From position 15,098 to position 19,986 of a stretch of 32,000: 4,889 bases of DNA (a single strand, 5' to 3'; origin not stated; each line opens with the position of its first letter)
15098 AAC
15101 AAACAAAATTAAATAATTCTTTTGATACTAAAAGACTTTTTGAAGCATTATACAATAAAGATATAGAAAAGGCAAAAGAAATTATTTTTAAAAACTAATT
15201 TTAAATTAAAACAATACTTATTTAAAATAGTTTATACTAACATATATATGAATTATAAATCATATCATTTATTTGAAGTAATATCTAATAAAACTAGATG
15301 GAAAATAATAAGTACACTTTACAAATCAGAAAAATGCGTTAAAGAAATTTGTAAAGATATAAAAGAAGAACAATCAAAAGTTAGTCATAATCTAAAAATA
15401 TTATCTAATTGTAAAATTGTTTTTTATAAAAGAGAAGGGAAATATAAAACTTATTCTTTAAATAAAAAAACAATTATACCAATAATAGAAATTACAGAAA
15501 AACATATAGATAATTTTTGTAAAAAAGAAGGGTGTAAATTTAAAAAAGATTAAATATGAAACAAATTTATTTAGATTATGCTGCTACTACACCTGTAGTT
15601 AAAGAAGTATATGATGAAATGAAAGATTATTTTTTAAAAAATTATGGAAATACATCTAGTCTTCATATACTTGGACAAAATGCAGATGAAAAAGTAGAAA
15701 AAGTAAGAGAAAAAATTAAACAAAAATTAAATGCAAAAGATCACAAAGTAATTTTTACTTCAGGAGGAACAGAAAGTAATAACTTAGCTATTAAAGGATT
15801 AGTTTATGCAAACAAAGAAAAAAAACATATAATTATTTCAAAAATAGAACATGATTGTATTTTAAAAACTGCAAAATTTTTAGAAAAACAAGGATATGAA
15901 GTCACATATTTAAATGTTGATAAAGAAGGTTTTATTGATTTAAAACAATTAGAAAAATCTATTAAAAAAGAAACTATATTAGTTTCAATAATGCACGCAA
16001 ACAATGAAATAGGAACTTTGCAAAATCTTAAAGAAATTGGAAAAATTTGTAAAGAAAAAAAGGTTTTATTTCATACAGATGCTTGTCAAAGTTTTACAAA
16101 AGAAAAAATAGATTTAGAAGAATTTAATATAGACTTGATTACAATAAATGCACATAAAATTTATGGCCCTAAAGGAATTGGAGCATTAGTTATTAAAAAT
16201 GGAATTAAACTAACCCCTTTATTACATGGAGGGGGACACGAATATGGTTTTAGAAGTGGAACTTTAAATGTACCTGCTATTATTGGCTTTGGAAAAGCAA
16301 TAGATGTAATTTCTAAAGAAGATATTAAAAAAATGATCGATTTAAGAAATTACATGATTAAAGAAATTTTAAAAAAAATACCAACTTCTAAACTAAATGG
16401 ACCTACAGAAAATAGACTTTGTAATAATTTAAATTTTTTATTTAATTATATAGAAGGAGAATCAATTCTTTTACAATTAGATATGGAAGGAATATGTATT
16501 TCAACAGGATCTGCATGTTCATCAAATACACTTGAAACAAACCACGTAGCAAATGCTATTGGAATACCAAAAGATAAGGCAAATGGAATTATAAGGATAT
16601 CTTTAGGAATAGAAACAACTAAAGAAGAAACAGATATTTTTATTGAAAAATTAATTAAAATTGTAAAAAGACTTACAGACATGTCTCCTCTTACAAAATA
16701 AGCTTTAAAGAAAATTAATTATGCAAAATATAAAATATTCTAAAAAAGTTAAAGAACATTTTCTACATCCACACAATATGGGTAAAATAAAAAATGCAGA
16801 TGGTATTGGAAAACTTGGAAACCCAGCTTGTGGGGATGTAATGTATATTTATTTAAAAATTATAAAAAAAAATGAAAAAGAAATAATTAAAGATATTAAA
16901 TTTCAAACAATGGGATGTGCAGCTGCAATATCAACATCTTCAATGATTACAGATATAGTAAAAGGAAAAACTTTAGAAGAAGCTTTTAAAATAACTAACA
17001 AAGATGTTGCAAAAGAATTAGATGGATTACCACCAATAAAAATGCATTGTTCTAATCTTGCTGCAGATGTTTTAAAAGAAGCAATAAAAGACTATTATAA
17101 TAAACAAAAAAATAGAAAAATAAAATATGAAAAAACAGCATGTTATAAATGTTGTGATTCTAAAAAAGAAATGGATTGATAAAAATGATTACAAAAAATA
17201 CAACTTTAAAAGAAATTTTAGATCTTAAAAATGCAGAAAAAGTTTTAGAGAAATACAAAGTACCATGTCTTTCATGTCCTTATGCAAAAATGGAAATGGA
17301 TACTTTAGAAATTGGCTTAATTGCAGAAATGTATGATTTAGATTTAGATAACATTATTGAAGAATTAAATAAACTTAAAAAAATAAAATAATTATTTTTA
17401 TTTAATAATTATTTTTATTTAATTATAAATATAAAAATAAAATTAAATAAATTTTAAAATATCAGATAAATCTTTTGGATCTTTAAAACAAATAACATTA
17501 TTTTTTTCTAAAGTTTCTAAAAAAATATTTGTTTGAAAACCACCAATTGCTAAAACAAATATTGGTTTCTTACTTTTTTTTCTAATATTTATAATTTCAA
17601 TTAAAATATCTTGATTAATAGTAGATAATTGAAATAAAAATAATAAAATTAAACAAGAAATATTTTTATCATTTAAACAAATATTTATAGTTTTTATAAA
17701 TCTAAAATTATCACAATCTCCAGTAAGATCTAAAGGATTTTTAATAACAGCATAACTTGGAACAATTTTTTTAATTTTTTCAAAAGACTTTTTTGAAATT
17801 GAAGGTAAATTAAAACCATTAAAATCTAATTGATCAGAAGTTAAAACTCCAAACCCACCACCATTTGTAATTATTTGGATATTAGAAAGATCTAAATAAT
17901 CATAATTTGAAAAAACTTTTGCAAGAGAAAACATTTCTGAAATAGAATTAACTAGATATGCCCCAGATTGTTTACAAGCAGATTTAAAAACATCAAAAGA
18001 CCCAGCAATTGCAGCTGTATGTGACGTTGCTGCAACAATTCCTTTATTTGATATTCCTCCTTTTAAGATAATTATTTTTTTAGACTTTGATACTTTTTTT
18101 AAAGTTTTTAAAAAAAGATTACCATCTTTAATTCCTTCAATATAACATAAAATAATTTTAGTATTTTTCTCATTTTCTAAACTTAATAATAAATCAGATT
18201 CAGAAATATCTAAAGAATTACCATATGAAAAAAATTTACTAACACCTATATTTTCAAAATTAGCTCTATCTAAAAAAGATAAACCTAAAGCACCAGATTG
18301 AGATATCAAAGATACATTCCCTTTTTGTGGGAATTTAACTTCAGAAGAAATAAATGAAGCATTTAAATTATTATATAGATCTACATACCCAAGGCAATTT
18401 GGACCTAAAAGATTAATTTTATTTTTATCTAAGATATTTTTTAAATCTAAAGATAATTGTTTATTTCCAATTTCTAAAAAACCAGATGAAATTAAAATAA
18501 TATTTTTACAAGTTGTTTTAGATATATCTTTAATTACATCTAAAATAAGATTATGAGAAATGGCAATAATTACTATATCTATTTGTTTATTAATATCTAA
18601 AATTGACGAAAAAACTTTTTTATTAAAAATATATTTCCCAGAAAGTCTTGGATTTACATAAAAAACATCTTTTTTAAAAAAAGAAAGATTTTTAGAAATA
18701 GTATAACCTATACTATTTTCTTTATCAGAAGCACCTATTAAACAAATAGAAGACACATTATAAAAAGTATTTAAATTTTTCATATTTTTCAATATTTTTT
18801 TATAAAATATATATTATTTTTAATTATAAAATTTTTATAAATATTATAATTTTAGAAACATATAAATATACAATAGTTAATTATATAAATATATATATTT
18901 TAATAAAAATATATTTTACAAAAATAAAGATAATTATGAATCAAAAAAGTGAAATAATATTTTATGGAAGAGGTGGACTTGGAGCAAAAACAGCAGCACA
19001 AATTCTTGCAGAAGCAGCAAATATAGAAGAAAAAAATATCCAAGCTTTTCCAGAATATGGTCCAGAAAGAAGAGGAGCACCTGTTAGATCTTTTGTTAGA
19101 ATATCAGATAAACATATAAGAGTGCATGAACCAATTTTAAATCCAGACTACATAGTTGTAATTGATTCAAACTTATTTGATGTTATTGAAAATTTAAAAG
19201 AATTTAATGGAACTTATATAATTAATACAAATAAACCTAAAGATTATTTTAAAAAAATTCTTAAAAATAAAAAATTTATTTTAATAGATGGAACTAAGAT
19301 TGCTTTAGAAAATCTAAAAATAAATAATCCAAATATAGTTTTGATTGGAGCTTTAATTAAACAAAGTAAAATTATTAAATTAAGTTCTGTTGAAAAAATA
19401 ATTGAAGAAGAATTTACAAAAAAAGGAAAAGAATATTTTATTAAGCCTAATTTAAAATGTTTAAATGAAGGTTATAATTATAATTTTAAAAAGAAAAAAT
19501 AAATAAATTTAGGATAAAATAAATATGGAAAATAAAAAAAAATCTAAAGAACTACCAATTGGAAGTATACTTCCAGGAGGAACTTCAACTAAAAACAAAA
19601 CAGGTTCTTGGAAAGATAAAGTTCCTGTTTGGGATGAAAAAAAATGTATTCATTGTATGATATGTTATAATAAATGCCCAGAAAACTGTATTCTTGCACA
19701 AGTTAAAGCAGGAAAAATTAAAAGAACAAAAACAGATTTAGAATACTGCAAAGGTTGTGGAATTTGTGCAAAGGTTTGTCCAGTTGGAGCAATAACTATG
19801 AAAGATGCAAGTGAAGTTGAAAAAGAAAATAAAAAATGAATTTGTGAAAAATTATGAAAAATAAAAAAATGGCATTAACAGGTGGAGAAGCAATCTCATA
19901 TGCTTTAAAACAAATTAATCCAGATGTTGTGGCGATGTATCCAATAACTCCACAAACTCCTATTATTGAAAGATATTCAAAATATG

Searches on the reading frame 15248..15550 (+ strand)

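Call 33: search_protein_families(library=pfam, proteins=[window:15248-15550:+], max_evalue=0.001)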
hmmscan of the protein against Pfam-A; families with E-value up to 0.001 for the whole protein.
window:15248-15550:+ (101 aa): 3 families
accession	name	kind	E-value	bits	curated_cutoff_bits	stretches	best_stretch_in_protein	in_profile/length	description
PF01022.26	HTH_5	-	6.4e-10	39.2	22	1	14-58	1-45/47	Bacterial regulatory protein, arsR family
PF10612.14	Spore-coat_CotZ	-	7.9e-05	23.3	24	1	25-80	7-60/159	Spore coat protein Z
PF25212.1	HVO_A0114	-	0.00042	20.5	27.6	1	5-68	12-76/84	HVO_A0114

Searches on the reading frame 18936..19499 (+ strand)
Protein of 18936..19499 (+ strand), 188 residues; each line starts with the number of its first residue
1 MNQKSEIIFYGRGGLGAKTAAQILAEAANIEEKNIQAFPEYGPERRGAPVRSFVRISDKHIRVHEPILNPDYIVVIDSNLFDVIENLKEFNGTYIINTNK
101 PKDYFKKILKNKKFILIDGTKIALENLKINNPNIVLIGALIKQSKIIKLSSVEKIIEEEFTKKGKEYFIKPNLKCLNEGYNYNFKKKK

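Call 33: search_protein_families(library=pfam, proteins=[window:18936-19499:+], max_evalue=0.001)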
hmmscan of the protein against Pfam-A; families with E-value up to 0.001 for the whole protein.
window:18936-19499:+ (188 aa): 1 family
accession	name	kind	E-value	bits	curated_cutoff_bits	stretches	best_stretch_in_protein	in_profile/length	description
PF01558.24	POR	-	1e-34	120.6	27.4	1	13-180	1-172/173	Pyruvate ferredoxin/flavodoxin oxidoreductase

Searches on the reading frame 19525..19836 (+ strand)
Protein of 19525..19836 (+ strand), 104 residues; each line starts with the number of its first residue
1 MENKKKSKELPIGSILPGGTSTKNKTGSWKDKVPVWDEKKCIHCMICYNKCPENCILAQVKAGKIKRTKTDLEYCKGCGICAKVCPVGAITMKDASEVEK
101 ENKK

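Call 33: search_protein_families(library=pfam, proteins=[window:19525-19836:+], max_evalue=0.001)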
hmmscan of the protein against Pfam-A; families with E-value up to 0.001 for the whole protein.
window:19525-19836:+ (104 aa): 12 families
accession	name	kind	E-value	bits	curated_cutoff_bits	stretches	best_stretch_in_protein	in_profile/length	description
PF00037.32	Fer4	-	1.3e-15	56.9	21.1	2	70-91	3-24/24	4Fe-4S binding domain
PF12838.12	Fer4_7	-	5.3e-14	52.9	27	2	40-89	1-52/52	4Fe-4S dicluster domain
PF12837.12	Fer4_6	-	6.4e-13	48.4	25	2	33-56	1-24/24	4Fe-4S binding domain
PF14697.11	Fer4_21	-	9.1e-12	45.4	35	1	37-92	4-59/59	4Fe-4S dicluster domain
PF13187.11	Fer4_9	-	2.4e-11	43.9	27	2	40-90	1-52/52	4Fe-4S dicluster domain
PF13237.11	Fer4_10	-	3.8e-10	40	25.5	2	35-86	3-53/53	4Fe-4S dicluster domain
PF12797.12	Fer4_2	-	3.5e-09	36.5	24.5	2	69-87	4-22/22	4Fe-4S binding domain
PF13484.11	Fer4_16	-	4.3e-08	34.3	30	1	75-101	2-27/66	4Fe-4S double cluster binding domain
PF12800.12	Fer4_4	-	3e-06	27.5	24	0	73-88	2-17/17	4Fe-4S binding domain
PF25160.1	LdpA_Fe-S-bd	-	0.00013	22.1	27.6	1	65-94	18-47/49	LdpA Fe-S cluster-binding domain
PF13183.11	Fer4_8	-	0.00021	22.2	27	0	72-95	2-26/68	4Fe-4S dicluster domain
PF12798.12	Fer4_3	-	0.00045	21.3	27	0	75-89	1-15/15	4Fe-4S binding domain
